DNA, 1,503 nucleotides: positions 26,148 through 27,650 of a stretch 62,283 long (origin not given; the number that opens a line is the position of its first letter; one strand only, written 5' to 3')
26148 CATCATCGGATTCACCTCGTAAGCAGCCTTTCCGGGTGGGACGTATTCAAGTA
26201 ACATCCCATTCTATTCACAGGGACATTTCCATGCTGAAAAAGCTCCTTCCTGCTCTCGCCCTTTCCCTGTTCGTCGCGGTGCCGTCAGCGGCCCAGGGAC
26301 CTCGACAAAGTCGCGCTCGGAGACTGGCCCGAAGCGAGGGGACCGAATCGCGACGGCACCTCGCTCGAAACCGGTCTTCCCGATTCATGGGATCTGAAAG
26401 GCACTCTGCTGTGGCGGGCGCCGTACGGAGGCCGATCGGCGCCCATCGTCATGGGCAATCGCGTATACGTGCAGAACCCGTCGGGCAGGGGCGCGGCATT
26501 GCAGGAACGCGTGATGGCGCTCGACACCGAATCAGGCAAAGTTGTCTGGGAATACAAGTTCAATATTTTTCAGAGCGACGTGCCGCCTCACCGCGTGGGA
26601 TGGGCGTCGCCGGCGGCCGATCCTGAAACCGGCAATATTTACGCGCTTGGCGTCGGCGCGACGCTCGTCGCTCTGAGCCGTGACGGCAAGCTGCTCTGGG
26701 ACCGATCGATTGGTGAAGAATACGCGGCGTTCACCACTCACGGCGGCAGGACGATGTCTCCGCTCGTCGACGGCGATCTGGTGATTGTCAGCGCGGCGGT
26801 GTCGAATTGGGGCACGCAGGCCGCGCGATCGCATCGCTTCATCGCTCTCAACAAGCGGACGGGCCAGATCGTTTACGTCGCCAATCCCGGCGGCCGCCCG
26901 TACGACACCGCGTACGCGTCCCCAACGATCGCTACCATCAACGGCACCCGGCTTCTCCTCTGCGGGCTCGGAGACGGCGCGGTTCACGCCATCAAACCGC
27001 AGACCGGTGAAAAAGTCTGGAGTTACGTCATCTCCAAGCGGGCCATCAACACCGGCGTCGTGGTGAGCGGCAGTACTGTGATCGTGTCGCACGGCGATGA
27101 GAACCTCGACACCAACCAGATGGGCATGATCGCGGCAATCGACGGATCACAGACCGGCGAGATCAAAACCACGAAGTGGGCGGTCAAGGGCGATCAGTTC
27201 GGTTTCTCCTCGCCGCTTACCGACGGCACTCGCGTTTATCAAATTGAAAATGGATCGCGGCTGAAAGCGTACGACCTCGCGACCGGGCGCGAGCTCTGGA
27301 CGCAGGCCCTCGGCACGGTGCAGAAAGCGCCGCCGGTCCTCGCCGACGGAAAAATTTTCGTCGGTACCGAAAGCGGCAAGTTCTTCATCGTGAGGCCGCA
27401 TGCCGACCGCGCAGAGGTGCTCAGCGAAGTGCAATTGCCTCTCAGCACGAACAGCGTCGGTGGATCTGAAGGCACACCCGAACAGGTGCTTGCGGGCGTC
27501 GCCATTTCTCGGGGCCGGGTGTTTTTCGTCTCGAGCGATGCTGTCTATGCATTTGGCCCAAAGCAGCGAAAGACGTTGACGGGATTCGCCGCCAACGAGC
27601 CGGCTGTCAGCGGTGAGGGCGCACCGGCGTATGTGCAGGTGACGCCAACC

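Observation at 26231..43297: Dense island of secreted PQQ-like/BamB-like beta-propeller paralogs sharing an N-terminal WPxWRGP motif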

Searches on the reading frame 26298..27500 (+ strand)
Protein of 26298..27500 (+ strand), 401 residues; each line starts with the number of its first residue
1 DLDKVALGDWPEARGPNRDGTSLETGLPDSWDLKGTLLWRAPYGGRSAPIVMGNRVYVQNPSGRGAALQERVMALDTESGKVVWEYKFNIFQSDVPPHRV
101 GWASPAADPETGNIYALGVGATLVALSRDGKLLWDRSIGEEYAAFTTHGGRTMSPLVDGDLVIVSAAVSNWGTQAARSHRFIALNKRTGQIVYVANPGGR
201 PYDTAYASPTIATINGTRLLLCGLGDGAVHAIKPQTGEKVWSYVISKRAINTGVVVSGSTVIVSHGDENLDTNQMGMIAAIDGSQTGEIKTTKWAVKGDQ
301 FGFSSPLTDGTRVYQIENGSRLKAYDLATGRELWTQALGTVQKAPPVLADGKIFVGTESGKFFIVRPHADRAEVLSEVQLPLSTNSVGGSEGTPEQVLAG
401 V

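Call 43: search_solved_structures(query=A1, max_evalue=0.001, show_alignments=3)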
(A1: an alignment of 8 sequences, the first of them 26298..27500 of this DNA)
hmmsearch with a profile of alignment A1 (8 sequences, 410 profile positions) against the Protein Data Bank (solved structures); distinct sequences matched with E-value up to 0.001: 72 (the best 60 are shown).
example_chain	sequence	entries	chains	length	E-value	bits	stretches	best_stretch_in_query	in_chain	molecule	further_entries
6tji_A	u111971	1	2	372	8.6e-76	258.6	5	241-409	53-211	Cake10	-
6tjh_A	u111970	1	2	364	7.8e-61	209.3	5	295-409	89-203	Cake9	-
6tjg_A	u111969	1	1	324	1.7e-53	185.2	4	241-409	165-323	Cake8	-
8orr_AAA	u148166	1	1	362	2e-42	148.7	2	127-409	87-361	Outer membrane protein assembly factor BamB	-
8prj_A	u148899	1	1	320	8e-37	130.3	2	312-409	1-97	v31Bagel8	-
6tjf_A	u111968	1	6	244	2.6e-36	128.6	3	295-409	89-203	Cake6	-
7awy_A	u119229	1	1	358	3.2e-31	111.8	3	241-409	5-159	Scone-R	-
2yh3_A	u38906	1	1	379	1.3e-29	106.5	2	85-160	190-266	LIPOPROTEIN YFGL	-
7nri_B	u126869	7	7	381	1.5e-29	106.3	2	85-160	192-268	Outer membrane protein assembly factor BamB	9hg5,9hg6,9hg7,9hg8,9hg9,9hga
6lyq_B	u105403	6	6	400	2.2e-29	105.8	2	85-160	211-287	Outer membrane protein assembly factor BamB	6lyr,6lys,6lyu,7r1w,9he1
5ayw_B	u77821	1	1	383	2.6e-29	105.5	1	85-160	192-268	Outer membrane protein assembly factor BamB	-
5ljo_B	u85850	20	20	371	3.1e-29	105.2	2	55-204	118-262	Outer membrane protein assembly factor BamB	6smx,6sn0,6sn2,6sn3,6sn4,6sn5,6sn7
8spr_B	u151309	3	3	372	3.2e-29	105.2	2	55-204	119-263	Outer membrane protein assembly factor BamB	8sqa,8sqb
3q7m_A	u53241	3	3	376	3.3e-29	105.2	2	55-204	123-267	Lipoprotein yfgL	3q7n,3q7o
3q54_A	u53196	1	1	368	3.6e-29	105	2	55-204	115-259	Outer membrane assembly lipoprotein YfgL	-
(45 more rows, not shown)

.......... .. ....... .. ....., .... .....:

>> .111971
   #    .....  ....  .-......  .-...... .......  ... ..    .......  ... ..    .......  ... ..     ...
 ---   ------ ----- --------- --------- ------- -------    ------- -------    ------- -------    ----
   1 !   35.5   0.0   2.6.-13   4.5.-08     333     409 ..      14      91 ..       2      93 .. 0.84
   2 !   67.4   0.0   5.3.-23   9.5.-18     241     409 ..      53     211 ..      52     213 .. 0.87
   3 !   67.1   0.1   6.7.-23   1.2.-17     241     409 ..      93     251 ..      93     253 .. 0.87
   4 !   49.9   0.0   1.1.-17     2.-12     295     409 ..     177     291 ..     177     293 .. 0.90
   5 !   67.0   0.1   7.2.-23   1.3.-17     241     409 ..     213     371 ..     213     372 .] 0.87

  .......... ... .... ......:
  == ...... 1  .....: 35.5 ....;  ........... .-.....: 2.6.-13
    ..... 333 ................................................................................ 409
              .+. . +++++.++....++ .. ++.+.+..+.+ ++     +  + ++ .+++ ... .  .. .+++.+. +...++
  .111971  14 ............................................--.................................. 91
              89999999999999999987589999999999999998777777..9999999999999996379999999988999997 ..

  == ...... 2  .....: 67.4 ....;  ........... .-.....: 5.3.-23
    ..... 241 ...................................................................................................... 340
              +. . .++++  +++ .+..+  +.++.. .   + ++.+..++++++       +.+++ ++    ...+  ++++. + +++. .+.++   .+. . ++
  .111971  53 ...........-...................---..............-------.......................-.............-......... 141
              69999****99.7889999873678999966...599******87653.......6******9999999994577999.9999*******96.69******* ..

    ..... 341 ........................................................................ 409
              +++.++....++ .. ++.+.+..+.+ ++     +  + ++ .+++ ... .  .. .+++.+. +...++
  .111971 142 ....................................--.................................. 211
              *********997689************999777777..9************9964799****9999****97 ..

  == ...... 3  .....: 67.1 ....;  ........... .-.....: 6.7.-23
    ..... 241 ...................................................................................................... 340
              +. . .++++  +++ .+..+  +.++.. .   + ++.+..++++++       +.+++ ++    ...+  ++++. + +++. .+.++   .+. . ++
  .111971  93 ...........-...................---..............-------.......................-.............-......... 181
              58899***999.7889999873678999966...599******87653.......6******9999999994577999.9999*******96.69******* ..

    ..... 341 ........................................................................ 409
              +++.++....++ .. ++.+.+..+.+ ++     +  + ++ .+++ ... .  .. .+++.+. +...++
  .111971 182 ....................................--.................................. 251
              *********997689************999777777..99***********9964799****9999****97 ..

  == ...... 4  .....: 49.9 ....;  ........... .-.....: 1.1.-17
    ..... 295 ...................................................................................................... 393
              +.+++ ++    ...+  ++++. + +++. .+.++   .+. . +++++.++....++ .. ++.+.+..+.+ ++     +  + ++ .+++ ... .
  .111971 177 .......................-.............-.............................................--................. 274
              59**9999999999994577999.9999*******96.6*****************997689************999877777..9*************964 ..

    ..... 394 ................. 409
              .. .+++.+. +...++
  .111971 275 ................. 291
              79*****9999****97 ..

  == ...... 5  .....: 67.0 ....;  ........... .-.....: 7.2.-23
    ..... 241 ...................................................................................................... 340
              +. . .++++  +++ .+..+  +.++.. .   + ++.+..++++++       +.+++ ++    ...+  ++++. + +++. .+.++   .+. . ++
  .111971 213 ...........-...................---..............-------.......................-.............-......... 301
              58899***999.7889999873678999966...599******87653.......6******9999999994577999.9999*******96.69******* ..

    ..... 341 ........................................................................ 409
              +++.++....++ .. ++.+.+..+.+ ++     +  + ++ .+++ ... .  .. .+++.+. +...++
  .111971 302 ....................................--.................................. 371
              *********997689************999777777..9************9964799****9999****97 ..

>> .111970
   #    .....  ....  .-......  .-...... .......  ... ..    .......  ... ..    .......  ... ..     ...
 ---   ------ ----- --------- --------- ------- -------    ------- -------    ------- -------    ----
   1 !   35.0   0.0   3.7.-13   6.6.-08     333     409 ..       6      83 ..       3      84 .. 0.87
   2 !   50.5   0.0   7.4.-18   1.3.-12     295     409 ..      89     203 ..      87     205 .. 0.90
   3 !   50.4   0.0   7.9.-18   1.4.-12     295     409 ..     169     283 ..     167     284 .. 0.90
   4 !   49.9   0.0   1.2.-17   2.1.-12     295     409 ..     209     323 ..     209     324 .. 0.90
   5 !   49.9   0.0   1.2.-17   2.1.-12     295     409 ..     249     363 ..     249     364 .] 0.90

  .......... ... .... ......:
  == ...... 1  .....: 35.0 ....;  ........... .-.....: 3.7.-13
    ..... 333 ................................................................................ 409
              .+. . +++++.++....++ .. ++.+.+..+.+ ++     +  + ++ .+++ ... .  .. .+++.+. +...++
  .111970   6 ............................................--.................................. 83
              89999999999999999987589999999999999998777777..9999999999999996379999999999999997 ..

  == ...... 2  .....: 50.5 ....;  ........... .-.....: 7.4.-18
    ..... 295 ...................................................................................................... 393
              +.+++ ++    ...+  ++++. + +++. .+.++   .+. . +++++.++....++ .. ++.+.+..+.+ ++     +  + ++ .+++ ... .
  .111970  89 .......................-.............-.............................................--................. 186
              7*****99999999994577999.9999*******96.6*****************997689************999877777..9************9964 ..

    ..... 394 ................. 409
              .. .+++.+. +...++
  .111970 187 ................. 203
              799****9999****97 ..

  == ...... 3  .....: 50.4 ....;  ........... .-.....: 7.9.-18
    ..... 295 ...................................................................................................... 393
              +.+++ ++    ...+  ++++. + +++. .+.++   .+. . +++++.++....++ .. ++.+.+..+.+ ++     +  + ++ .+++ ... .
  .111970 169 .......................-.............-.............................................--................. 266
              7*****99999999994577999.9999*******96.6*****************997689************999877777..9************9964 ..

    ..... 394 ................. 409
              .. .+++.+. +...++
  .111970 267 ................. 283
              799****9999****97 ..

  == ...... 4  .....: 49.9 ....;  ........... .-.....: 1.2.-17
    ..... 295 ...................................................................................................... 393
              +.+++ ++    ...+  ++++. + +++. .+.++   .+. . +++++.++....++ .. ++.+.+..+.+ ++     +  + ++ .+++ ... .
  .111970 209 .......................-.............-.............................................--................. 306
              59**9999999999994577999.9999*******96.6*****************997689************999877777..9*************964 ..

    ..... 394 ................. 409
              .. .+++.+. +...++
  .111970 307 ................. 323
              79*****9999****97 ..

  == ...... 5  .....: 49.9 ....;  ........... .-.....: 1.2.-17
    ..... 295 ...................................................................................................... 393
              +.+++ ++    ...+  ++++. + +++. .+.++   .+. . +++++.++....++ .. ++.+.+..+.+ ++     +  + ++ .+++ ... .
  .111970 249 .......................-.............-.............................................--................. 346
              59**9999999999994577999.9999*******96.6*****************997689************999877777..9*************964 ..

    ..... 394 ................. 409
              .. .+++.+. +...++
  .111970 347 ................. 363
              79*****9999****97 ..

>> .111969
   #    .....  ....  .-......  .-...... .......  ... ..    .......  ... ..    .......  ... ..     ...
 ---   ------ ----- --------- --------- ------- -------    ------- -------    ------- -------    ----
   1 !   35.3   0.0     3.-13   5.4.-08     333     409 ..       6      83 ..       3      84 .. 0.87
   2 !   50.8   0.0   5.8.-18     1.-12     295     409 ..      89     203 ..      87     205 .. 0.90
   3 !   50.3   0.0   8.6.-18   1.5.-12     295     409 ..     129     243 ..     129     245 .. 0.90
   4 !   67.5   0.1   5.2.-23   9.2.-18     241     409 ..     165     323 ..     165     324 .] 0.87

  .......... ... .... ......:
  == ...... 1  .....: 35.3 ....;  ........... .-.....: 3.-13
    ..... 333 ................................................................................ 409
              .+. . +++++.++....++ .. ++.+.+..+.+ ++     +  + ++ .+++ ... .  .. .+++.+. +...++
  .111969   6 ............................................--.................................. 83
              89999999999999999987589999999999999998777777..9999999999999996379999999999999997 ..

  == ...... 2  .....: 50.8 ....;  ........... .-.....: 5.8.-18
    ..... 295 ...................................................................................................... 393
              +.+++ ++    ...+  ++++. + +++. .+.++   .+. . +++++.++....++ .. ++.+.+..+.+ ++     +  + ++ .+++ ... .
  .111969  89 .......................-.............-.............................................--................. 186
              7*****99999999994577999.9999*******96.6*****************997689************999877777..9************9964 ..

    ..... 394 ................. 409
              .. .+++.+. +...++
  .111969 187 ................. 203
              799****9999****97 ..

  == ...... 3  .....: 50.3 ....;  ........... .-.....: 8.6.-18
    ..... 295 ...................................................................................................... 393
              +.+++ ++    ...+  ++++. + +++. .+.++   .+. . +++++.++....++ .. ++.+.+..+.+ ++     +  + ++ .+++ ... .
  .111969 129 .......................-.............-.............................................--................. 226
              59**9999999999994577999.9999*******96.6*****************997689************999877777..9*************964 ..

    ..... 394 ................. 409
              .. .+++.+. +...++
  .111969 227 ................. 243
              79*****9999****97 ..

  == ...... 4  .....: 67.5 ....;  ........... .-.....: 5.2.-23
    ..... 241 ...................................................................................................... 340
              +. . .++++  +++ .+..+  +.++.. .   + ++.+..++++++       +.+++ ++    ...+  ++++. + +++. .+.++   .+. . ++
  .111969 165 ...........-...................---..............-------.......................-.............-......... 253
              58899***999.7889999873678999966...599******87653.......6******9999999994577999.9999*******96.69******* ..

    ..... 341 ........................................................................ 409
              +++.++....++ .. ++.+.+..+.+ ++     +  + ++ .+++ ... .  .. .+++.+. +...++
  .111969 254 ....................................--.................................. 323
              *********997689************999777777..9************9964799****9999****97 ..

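Call 71: search_protein_representatives(alignment_id=A1)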
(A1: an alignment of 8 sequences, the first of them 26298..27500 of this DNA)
Query: 8 sequences, 410 profile positions. Proteins with E-value up to 0.001 (for the whole library): 173582; up to 1e-10: 93760; up to 1e-30: 19538. The best 150 are listed.
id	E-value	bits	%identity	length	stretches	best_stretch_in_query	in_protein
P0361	4.2e-240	813.0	-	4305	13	27-409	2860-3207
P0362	2.0e-197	672.5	-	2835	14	54-352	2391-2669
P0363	5.6e-197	671.0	-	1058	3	27-409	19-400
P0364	1.3e-194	663.2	-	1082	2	14-409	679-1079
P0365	2.1e-192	655.9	-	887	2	21-408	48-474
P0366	3.0e-186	635.6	-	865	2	16-407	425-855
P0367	9.3e-178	607.7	-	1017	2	19-410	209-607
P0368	3.0e-177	606.0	-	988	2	23-409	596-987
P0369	1.7e-175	600.2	-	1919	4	15-409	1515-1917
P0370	2.7e-175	599.6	-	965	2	23-409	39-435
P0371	3.2e-173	592.7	-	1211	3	22-409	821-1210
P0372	2.0e-172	590.1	-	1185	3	27-408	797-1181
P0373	4.4e-164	562.6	-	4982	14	51-408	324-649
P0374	1.9e-163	560.5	-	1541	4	23-408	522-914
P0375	8.4e-160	548.5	-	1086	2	15-409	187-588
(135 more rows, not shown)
